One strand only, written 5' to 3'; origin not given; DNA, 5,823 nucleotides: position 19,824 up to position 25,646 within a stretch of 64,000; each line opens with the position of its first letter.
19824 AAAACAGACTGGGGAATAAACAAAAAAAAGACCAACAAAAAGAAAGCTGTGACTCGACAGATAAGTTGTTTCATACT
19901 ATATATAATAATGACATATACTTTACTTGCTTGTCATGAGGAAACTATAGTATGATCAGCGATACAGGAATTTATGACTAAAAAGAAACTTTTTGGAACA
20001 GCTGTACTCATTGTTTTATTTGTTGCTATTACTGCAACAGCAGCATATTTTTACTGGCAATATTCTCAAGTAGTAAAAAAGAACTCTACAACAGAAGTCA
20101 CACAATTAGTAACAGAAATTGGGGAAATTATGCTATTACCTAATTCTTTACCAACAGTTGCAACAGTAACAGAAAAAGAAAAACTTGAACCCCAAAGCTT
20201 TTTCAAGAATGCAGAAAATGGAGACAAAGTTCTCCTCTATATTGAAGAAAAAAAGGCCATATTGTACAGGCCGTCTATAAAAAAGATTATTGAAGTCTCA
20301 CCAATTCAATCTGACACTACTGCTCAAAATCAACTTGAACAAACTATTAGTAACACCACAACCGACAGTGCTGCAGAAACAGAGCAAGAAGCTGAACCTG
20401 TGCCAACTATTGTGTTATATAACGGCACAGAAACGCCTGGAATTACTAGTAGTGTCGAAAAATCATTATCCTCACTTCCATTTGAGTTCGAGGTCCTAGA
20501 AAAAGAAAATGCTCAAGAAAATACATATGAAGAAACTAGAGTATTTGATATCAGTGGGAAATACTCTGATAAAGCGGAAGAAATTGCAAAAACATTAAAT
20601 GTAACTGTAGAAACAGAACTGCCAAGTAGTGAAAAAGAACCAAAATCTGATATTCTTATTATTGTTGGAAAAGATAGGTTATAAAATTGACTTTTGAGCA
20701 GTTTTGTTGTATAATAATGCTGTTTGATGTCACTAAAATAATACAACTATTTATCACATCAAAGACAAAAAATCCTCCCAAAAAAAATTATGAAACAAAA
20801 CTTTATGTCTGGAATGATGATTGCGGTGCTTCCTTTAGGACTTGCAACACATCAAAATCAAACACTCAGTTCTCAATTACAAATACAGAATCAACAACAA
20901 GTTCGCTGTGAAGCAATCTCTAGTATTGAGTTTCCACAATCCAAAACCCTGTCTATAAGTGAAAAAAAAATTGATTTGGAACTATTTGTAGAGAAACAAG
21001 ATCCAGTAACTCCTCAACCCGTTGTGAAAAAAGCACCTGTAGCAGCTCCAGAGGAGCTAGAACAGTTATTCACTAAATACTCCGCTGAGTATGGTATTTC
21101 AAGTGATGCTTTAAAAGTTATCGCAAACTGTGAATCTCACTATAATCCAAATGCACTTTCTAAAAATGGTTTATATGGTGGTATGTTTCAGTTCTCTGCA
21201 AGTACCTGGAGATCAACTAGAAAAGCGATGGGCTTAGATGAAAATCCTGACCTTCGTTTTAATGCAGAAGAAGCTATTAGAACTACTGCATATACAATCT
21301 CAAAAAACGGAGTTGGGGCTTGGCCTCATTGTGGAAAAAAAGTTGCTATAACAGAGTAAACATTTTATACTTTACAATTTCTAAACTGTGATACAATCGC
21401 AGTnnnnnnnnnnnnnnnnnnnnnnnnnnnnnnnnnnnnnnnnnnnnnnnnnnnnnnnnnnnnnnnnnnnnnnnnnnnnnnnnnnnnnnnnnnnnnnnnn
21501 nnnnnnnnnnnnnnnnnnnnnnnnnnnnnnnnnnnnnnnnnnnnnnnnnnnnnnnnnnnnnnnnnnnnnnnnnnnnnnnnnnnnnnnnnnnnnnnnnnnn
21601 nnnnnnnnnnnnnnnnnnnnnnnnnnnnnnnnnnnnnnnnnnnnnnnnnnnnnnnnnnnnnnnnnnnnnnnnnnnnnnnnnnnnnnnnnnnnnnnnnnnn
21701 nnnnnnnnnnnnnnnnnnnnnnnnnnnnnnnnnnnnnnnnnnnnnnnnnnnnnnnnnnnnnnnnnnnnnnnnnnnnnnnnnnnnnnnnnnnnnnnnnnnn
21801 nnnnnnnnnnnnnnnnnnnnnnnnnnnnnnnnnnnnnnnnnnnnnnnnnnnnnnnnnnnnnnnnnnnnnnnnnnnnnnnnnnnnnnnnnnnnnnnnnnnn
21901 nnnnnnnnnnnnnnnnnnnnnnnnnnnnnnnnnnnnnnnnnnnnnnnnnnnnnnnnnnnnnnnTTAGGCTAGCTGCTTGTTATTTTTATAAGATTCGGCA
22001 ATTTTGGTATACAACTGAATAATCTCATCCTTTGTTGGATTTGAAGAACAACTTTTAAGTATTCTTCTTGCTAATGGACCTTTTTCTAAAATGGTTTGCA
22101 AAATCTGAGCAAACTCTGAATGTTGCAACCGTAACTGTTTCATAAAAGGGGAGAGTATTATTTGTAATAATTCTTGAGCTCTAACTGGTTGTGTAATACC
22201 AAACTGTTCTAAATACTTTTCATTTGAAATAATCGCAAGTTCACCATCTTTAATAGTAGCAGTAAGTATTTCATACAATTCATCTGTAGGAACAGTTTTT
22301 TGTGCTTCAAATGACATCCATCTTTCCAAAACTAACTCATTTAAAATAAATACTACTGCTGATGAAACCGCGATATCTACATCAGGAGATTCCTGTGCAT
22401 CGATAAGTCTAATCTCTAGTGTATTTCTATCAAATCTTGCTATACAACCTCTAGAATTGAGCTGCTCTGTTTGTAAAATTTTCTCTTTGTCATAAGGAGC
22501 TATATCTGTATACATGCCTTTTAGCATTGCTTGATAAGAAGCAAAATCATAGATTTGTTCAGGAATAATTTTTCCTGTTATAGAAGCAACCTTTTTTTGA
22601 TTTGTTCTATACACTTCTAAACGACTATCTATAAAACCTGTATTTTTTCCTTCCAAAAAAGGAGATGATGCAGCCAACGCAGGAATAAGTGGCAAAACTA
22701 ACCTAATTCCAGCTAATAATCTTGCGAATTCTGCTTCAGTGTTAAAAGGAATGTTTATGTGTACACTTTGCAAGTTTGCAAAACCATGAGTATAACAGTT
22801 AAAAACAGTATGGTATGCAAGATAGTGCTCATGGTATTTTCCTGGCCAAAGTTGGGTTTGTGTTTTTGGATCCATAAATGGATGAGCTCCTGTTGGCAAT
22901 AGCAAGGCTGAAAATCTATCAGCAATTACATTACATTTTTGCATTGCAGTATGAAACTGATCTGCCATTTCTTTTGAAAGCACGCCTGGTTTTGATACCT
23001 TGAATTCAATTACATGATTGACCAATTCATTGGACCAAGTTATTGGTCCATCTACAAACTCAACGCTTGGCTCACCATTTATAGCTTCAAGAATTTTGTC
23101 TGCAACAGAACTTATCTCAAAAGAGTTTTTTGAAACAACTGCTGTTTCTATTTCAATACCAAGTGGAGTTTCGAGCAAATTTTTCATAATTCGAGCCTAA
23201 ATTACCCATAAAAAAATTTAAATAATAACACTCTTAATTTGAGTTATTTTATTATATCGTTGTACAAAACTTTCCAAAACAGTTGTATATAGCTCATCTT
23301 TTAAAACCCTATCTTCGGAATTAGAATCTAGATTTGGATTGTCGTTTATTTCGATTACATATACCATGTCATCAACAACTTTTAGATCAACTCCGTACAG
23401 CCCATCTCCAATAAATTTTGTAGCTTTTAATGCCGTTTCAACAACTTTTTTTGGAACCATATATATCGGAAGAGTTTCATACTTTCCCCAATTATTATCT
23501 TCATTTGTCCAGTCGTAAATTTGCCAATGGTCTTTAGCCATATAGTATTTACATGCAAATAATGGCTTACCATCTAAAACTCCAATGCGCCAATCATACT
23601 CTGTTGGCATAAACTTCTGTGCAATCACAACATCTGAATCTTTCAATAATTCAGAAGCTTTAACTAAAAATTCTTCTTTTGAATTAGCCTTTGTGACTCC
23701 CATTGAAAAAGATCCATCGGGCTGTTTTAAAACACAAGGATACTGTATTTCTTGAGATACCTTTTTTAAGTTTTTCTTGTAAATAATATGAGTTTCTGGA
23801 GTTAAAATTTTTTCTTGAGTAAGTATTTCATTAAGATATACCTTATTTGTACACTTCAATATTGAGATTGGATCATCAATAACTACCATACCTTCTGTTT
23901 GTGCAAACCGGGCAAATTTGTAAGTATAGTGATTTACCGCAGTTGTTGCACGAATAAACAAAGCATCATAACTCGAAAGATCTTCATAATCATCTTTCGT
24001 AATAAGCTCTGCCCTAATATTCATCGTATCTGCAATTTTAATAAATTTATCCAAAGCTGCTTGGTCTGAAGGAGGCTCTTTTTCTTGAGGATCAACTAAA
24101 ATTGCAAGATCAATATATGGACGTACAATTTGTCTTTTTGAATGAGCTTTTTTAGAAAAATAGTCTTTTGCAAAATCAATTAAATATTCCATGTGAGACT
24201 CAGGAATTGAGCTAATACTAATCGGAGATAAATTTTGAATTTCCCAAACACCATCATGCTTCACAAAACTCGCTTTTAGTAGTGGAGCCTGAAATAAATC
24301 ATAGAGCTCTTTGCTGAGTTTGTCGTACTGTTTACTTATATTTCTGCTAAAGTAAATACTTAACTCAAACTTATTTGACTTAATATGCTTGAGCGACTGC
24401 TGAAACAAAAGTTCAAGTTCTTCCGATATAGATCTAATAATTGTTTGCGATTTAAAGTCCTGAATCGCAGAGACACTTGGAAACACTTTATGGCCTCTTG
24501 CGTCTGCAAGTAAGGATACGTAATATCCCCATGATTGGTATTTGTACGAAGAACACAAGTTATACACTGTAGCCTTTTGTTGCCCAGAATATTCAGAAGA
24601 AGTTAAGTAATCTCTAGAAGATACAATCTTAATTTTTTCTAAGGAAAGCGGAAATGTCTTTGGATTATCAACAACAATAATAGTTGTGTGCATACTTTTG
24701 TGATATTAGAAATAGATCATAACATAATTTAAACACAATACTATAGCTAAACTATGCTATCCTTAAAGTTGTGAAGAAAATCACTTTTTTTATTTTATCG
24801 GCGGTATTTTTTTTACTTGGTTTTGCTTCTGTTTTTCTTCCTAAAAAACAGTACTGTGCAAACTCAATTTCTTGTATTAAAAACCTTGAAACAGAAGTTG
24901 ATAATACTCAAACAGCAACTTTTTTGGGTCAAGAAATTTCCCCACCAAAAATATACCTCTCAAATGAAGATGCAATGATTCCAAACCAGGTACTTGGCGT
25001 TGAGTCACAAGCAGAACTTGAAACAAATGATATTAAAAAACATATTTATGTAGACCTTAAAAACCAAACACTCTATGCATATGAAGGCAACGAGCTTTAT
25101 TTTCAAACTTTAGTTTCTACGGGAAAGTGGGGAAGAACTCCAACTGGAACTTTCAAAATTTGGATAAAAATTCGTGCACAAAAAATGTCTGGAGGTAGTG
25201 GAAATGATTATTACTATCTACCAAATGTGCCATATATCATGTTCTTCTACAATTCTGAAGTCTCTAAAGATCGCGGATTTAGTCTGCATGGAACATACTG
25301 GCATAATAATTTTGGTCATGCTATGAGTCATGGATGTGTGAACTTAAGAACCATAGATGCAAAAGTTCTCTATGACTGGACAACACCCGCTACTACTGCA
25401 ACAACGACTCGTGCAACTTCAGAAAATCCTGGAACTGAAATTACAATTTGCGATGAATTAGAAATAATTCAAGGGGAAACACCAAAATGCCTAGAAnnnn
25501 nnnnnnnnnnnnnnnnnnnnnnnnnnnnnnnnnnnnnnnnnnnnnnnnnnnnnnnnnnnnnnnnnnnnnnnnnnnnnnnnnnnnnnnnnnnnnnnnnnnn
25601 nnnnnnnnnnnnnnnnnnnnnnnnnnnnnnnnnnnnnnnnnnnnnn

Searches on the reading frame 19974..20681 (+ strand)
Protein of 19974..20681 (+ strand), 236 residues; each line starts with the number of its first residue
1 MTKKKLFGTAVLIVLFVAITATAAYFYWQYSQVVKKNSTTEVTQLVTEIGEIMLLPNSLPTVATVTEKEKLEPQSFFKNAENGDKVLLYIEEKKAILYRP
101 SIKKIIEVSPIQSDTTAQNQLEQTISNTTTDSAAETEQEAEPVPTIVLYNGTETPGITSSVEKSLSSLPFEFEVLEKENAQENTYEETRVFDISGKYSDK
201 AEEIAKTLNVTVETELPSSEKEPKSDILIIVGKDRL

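Call 15: search_protein_families(library=pfam, proteins=[window:19974-20681:+], max_evalue=0.01)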
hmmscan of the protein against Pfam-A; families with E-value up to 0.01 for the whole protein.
window:19974-20681:+ (236 aa): 1 family
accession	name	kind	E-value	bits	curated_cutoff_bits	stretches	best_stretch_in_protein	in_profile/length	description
PF13399.11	LytR_C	-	2.5e-06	28.8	22.2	1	145-234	3-85/86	LytR cell envelope-related transcriptional attenuator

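Call 85: search_protein_families(library=ncbifam, proteins=[window:19974-20681:+], max_evalue=1)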
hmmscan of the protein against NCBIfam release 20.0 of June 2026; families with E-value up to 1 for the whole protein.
window:19974-20681:+ (236 aa): 2 families
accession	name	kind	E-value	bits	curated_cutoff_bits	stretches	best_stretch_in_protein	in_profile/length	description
NF005435.1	PRK07021.1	equivalog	0.044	13.6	131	1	3-42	5-44/157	flagellar basal body-associated protein FliL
TIGR04296.1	PEFG-CTERM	domain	0.26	11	25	1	7-23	5-21/30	PEFG-CTERM sorting domain-containing protein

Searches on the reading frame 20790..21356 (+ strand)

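Call 15: search_protein_families(library=pfam, proteins=[window:20790-21356:+], max_evalue=0.01)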
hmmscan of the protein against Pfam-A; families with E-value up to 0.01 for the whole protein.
window:20790-21356:+ (189 aa): 2 families
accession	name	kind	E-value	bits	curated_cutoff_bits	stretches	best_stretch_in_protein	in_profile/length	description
PF06737.19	Transglycosylas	-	4e-11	43.9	27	1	107-181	6-77/77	Transglycosylase-like domain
PF01464.25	SLT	-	4.1e-10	39.7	21.3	1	93-172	2-78/117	Transglycosylase SLT domain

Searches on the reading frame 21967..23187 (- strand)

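Call 94: search_protein_families(library=pfam, proteins=[window:21967-23187:-], max_evalue=0.001)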
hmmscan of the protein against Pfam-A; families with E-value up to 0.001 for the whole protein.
window:21967-23187:- (407 aa): 1 family
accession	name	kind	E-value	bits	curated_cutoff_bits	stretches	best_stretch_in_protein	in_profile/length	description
PF04107.18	GCS2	-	5.7e-28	98.6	21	1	9-284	1-277/291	Glutamate-cysteine ligase family 2(GCS2)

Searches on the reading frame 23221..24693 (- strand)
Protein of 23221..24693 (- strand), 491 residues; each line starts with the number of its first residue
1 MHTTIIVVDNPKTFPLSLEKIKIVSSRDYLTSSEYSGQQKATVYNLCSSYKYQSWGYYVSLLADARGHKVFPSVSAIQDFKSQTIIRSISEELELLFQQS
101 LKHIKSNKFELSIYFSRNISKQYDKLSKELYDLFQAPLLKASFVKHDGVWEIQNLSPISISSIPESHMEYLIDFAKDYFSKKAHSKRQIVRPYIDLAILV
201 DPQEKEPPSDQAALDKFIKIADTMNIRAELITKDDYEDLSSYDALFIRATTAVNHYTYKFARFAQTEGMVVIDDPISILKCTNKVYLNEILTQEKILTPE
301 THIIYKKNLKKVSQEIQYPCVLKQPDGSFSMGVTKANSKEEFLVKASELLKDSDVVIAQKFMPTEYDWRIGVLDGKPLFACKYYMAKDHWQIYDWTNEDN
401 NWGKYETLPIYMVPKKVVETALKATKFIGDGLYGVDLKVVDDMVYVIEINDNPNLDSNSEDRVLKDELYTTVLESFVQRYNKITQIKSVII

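Call 94: search_protein_families(library=pfam, proteins=[window:23221-24693:-], max_evalue=0.001)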
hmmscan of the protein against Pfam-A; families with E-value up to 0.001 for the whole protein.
window:23221-24693:- (491 aa): 9 families
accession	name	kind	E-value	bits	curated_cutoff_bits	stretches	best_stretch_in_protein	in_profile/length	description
PF14401.11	RLAN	-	4.3e-47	160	25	1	27-171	2-147/150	RimK-like ATPgrasp N-terminal domain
PF07478.18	Dala_Dala_lig_C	-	1.9e-09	37.8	24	1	305-459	24-182/204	D-ala D-ala ligase C-terminus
PF08443.16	RimK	-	1.8e-08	34.7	21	1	283-459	3-173/188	RimK-like ATP-grasp domain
PF02655.19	ATP-grasp_3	-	2.1e-06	28.4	23.2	1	281-450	1-154/160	ATP-grasp domain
PF13535.11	ATP-grasp_4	-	1.3e-05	25.3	27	1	316-425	1-113/160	ATP-grasp domain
PF14243.11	R2K_3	-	0.00028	21.6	26.3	1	341-456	64-155/169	ATP-grasp domain, R2K clade family 3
PF18299.6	R2K_2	-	0.0003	21.1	26.2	1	304-452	6-131/147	ATP-grasp domain, R2K clade family 2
PF14397.11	ATPgrasp_ST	-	0.0003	20.5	31.4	0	415-467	216-272/278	Sugar-transfer associated ATP-grasp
PF02222.28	ATP-grasp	-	0.00041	20.5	27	0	291-449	3-159/179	ATP-grasp domain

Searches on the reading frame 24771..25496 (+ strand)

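Call 94: search_protein_families(library=pfam, proteins=[window:24771-25496:+], max_evalue=0.001)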
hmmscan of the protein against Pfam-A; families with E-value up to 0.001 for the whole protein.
window:24771-25496:+ (242 aa): 1 family
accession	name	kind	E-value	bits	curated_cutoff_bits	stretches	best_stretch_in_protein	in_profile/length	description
PF03734.19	YkuD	-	1e-20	75.2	23.4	1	90-209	2-143/146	L,D-transpeptidase catalytic domain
